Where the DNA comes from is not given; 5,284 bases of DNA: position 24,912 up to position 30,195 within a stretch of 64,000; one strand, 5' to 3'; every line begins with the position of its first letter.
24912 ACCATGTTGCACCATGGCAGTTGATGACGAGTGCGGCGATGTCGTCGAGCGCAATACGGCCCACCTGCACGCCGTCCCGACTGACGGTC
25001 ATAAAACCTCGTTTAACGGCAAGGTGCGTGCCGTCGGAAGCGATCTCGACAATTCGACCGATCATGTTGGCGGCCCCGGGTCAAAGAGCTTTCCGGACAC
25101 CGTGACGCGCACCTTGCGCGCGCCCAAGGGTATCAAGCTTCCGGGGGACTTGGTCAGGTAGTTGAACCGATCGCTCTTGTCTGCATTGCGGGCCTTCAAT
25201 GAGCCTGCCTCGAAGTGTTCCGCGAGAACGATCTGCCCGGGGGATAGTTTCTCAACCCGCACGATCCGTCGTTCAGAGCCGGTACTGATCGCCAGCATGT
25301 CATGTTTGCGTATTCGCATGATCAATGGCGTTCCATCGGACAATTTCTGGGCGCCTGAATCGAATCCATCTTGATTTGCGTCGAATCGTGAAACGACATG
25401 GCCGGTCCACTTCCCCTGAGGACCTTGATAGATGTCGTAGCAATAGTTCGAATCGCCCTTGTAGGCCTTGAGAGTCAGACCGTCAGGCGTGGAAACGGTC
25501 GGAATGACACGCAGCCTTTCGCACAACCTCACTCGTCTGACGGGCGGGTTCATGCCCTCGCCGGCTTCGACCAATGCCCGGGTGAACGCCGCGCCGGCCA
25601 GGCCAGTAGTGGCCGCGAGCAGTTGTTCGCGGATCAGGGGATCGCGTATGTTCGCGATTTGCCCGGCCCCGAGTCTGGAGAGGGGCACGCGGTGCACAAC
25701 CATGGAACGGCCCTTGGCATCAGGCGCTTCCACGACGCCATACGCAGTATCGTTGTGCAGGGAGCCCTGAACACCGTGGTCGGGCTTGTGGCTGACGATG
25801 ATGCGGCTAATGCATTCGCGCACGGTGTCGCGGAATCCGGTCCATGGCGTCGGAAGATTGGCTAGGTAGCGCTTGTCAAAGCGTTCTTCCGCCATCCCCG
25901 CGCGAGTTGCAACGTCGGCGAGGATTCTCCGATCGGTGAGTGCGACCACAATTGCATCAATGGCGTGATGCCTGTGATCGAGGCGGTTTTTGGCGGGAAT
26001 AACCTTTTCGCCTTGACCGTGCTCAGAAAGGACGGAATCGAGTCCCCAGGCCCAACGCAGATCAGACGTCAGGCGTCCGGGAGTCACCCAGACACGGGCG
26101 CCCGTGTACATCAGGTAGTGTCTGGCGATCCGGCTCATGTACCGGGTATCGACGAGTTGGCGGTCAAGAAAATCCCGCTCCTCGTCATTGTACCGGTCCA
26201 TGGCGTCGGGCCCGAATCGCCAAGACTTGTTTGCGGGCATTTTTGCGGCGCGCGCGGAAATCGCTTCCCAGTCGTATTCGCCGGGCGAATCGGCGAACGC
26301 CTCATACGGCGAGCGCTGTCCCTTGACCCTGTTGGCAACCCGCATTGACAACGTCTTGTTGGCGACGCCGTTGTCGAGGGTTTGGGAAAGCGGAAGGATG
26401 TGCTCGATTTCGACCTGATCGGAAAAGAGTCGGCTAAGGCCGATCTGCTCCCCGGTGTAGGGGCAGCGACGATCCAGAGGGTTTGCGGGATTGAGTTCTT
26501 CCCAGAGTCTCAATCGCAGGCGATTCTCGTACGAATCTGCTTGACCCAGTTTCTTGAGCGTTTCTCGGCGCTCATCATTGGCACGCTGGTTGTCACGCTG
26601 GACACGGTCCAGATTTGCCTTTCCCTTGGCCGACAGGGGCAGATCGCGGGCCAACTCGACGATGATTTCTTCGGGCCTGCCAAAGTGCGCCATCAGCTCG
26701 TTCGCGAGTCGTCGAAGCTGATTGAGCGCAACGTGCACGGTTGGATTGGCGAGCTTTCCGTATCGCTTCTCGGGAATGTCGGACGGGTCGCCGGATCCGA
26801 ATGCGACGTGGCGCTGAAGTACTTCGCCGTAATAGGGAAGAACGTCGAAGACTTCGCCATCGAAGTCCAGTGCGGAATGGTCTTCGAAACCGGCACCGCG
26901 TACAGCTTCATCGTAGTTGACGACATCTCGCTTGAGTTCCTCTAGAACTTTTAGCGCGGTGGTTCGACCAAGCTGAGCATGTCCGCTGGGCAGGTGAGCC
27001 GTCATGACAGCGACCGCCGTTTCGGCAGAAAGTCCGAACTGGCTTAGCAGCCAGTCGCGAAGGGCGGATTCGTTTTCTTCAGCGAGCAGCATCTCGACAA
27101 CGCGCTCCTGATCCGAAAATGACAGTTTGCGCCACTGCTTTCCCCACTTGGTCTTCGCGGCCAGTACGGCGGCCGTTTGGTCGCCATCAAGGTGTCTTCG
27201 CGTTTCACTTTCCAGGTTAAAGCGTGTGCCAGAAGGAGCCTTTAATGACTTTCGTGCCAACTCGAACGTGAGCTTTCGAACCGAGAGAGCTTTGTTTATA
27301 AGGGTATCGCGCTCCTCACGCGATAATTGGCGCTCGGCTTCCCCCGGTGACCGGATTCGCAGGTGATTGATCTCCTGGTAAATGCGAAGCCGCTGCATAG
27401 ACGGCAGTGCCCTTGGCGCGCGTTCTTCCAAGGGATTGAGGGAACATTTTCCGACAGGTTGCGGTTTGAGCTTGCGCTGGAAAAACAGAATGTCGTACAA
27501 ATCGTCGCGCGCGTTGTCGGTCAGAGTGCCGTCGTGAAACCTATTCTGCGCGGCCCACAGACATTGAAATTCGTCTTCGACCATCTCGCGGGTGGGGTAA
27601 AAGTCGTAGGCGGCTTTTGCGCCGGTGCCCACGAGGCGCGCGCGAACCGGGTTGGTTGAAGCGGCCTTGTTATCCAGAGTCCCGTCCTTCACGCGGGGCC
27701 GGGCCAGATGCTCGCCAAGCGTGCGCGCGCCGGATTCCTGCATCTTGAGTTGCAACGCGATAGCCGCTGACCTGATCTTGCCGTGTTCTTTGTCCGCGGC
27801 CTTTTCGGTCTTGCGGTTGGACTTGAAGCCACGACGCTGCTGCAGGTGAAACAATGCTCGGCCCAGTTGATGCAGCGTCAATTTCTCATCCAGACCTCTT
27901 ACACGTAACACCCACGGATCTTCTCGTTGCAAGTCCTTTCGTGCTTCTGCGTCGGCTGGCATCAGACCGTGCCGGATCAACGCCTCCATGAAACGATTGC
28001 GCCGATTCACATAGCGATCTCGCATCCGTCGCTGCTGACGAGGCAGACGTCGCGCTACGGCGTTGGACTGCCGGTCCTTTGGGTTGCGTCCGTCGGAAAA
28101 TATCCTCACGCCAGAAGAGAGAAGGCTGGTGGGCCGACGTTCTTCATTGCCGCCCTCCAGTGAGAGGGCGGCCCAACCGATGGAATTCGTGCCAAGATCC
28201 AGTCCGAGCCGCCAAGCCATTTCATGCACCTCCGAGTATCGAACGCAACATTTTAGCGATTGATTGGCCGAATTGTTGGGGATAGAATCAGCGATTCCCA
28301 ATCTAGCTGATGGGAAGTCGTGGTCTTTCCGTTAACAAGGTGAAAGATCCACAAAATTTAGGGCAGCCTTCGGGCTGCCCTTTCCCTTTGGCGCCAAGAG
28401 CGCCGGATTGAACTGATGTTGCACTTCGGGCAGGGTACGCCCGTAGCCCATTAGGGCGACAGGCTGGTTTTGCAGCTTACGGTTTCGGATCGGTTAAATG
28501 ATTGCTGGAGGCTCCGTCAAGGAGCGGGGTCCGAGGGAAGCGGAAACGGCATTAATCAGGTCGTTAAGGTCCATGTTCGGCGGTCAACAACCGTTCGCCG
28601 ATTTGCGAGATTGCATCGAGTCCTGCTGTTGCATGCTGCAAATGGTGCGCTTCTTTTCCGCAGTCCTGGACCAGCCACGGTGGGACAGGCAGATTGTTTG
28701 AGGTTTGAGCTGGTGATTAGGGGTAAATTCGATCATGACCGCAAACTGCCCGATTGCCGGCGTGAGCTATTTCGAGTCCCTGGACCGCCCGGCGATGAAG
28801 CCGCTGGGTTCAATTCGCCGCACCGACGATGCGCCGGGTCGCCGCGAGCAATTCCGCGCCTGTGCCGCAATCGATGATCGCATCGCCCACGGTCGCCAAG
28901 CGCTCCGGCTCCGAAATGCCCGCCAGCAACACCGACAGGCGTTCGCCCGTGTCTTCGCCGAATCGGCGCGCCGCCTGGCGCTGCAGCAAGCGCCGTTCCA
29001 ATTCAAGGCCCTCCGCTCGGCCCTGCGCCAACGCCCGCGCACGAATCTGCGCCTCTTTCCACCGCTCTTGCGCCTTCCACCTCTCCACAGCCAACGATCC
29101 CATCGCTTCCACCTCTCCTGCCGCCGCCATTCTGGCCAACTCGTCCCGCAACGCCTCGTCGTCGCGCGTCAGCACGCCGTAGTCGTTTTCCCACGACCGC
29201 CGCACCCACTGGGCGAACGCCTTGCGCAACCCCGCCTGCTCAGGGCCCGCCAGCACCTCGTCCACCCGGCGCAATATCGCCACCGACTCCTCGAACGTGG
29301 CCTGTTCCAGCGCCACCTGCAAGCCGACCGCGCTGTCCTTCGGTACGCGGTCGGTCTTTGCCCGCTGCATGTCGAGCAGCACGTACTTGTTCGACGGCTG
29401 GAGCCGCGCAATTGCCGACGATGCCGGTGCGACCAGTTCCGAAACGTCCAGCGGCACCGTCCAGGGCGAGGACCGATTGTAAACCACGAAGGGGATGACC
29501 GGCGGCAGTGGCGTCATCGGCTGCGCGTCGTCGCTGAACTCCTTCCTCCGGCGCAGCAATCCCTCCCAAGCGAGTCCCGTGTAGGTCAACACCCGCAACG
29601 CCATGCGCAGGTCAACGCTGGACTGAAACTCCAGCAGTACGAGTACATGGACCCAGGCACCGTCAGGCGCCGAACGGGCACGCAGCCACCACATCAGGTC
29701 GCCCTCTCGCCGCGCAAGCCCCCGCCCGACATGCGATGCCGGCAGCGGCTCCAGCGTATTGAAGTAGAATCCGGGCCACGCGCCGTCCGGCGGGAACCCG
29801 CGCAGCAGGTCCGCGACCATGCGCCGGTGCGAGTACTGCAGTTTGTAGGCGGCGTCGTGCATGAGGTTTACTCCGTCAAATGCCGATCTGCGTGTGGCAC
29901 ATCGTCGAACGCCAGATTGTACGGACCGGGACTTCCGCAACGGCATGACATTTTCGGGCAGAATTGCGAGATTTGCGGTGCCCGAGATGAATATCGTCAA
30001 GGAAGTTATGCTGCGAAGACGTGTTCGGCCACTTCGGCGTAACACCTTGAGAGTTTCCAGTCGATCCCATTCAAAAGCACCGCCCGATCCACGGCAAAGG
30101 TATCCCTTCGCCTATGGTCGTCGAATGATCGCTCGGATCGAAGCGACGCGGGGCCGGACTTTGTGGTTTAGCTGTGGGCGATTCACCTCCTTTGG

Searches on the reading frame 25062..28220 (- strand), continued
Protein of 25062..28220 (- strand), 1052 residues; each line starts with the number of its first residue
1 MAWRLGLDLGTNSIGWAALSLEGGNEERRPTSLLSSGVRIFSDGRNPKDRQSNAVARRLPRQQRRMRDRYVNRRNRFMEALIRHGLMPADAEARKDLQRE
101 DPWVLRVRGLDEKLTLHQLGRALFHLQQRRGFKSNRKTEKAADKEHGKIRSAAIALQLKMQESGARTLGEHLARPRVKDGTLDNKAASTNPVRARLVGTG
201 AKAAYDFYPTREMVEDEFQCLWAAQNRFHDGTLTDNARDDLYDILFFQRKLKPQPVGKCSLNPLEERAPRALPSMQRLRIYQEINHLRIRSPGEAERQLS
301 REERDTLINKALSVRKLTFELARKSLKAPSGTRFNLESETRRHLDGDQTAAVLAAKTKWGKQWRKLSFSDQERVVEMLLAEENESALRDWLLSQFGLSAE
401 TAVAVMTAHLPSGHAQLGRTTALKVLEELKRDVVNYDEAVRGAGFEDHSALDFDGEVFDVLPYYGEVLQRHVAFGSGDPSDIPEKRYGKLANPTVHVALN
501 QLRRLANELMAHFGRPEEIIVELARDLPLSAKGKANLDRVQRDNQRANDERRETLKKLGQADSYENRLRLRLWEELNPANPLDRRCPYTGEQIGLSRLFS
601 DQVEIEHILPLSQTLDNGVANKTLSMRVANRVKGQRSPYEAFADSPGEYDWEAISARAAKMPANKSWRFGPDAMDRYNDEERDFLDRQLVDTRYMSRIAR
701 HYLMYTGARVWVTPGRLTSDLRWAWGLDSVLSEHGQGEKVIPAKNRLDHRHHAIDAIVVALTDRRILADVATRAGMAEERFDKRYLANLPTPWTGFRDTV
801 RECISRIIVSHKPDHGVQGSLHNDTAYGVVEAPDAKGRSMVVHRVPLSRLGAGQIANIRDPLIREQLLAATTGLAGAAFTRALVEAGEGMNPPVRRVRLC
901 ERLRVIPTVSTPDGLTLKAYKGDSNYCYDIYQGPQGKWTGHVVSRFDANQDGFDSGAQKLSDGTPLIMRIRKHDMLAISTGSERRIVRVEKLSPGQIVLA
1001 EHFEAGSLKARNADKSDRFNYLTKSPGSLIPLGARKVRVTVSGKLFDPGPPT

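Call 82: predict_structure(alignment_id=A1)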
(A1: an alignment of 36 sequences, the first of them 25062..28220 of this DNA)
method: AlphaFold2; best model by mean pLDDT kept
length: 1052 residues; sequences in the alignment: 36
mean_pLDDT: 79.6   pTM: 0.56
mean pLDDT of the five models: 79.6, 78.8, 78.6, 75.6, 74.6
residues with pLDDT >= 90: 320; 70-90: 524; 50-70: 112; < 50: 96
segments of 3 or more residues with pLDDT < 50: 43-62, 131-146, 199-202, 249-254, 448-450, 526-535, 681-693, 734-743, 814-825
pLDDT, mean of each block of 10 residues (from residue 1): 87 88 76 92 46 47 56 84 93 87 90 93 80 37 46 85 88 82 78 62 69 87 90 86 70 53 77 94 90 81 95 91 89 75 88 90 92 91 86 91 85 79 93 85 67 74 82 63 73 71 92 92 55 55 82 91 91 91 91 90 90 74 92 88 84 89 85 72 36 67 90 71 83 46 66 92 79 75 73 89 90 48 58 80 83 88 91 87 87 81 75 75 75 87 77 83 89 87 83 90 82 81 92 89 84 52
secondary structure, 60 per line:
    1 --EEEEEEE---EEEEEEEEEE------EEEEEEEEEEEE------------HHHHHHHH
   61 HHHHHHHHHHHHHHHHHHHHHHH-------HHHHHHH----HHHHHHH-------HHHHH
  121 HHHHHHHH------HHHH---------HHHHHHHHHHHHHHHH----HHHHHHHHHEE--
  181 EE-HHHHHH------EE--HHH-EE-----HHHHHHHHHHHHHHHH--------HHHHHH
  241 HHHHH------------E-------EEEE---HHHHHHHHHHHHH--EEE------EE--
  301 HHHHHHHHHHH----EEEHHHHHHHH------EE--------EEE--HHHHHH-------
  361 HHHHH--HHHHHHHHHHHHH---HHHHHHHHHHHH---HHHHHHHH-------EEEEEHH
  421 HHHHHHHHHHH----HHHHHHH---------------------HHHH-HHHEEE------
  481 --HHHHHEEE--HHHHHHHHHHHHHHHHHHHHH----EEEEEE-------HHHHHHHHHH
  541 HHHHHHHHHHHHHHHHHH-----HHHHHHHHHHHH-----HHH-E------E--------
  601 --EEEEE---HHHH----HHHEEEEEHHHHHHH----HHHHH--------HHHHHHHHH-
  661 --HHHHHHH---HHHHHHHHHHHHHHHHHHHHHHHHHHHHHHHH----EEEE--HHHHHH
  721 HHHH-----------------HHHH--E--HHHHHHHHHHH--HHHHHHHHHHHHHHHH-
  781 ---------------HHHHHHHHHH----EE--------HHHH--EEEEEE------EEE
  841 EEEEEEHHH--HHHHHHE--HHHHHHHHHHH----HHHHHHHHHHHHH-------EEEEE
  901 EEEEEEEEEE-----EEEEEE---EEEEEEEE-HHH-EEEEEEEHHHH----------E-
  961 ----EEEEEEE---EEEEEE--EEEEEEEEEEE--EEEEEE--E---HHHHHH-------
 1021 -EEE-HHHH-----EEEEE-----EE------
elements in order (helices of 4 or more, strands of 3 or more residues): E3-9 E13-22 E29-40 H53-83 H91-97 H102-108 H116-128 H135-138 H148-163 H168-176 H184-189 H211-226 H235-245 E266-269 H273-285 E288-290 H301-311 E316-318 H319-326 E343-345 H348-353 H361-365 H368-380 H384-395 H399-406 E414-418 H419-431 H436-442 H464-467 E472-474 H483-487 E488-490 H493-513 E518-523 H531-558 H564-575 E603-607 H611-614 E622-626 H627-633 H638-642 H651-659 H663-669 H673-704 E709-712 H715-724 H742-745 H751-761 H764-779 H796-805 H820-823 E826-831 E838-846 H852-857 H861-871 H876-888 E896-910 E916-921 E925-932 E938-944 H945-948 E965-971 E975-980 E983-993 E996-1001 H1008-1013 E1022-1024 H1026-1029 E1035-1039

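Call 84: fold_search(model_id=the predicted structure, library=pdb)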
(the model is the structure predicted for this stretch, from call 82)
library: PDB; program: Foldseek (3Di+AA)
matches with E <= 10: 578; with E <= 0.001: 216
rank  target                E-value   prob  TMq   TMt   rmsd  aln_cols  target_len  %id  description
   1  6je4_K                5.3e-44  1.00  0.55  0.54  10.6      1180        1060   21  Crystal structure of Nme1Cas9-sgRNA-dsDNA dimer mediated by double protein inhibitor AcrIIC3 monomers (released 2019-11-06)
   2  6je4_A                1.0e-43  1.00  0.56  0.56  10.4      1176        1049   21  Crystal structure of Nme1Cas9-sgRNA-dsDNA dimer mediated by double protein inhibitor AcrIIC3 monomers (released 2019-11-06)
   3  6je4_E                1.1e-43  1.00  0.55  0.55  10.5      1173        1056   21  Crystal structure of Nme1Cas9-sgRNA-dsDNA dimer mediated by double protein inhibitor AcrIIC3 monomers (released 2019-11-06)
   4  6je4_O                5.4e-43  1.00  0.55  0.56  10.4      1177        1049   21  Crystal structure of Nme1Cas9-sgRNA-dsDNA dimer mediated by double protein inhibitor AcrIIC3 monomers (released 2019-11-06)
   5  9ar4_A                8.3e-43  1.00  0.52  0.53  16.0      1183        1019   21  CryoEM structure of ThermoCas9 in post-cleavage state bound with the DNA containing NNNNCCA PAM (released 2025-02-26)
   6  6je9_A                2.0e-42  1.00  0.53  0.53  11.3      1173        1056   22  Crystal structure of Nme1Cas9-sgRNA dimer mediated by double protein inhibitor AcrIIC3 monomers (released 2019-11-06)
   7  6jdq_A                3.5e-42  1.00  0.55  0.54  10.7      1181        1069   22  Crystal structure of Nme1Cas9 in complex with sgRNA (released 2019-11-06)
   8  6jdv_A                6.4e-42  1.00  0.54  0.54  15.8      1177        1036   21  Crystal structure of Nme1Cas9 in complex with sgRNA and target DNA (ATATGATT PAM) in catalytic state (released 2019-11-06)
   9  6je9_C                2.8e-41  1.00  0.53  0.54  11.1      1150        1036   22  Crystal structure of Nme1Cas9-sgRNA dimer mediated by double protein inhibitor AcrIIC3 monomers (released 2019-11-06)
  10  9ar6_A                1.5e-40  1.00  0.56  0.55  10.8      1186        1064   21  CryoEM structure of ThermoCas9 in pre-cleavage state bound with the DNA containing NNNNCCA PAM (released 2025-02-26)
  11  8hnt_A                1.7e-40  1.00  0.53  0.55  11.8      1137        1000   22  Crystal structure of anti-CRISPR protein AcrIIC4 bound to HpaCas9-sgRNA surveillance complex (released 2023-07-19)
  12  6kc8_A                4.2e-40  1.00  0.53  0.54  14.9      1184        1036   21  Crystal structure of WT Nme1Cas9 in complex with sgRNA and target DNA (ATATGATT PAM) in post-cleavage state (released 2019-11-06)
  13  8jtr_A                2.0e-39  1.00  0.51  0.51  11.5      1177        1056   22  Cryo-EM structure of GeoCas9-sgRNA binary complex (released 2024-06-05)
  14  8ja0_A                3.3e-39  1.00  0.52  0.53  11.5      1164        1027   21  Cryo-EM structure of the NmeCas9-sgRNA-AcrIIC4 ternary complex (released 2023-08-09)
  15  8hj4_A                9.3e-39  1.00  0.53  0.54  11.0      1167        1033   22  CryoEM structure of an anti-CRISPR protein AcrIIC5 bound to Nme1Cas9-sgRNA complex (released 2023-01-25)
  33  7vw3_A                3.6e-31  1.00  0.48  0.48  15.5      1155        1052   17  Cryo-EM structure of SaCas9-sgRNA-DNA ternary complex (released 2023-03-15)
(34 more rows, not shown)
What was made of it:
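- Closest known: Neisseria meningitidis type II-C system. Same: Best structural match (E = 5e-44, TM about 0.55; call 84).
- Its best PDB matches are Nme1Cas9, ThermoCas9, HpaCas9 and GeoCas9, with E values of 1e-44 to 1e-39 (calls 82, 84).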

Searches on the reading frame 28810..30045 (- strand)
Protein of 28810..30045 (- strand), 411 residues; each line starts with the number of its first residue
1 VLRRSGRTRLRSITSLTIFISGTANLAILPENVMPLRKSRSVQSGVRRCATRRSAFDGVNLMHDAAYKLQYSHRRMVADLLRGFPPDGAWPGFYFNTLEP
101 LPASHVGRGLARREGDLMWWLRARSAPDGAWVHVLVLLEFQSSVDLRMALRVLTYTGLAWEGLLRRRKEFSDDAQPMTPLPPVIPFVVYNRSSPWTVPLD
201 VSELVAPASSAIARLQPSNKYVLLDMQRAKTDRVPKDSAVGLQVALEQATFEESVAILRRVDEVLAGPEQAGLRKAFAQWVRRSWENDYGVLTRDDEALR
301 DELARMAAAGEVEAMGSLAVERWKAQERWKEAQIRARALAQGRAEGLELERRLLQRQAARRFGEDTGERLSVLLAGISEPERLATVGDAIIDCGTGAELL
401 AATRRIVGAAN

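Call 11: search_protein_families(library=pfam, proteins=[window:28810-30045:-])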
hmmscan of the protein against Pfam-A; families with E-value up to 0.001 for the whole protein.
window:28810-30045:- (411 aa): 1 family
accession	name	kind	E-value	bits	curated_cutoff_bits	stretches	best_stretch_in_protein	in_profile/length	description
PF04754.18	Transposase_31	-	4.9e-17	62.6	21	1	63-265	3-192/203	Putative transposase, YhgA-like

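Call 62: search_protein_families(library=ncbifam, proteins=[window:28810-30045:-])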
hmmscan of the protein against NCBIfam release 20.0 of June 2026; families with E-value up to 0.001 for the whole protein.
window:28810-30045:- (411 aa): 0 families

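Call 75: search_protein_families(library=padloc, proteins=[window:28810-30045:-], max_evalue=0.001)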
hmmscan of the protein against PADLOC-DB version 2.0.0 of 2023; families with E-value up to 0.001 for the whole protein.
window:28810-30045:- (411 aa): 0 families
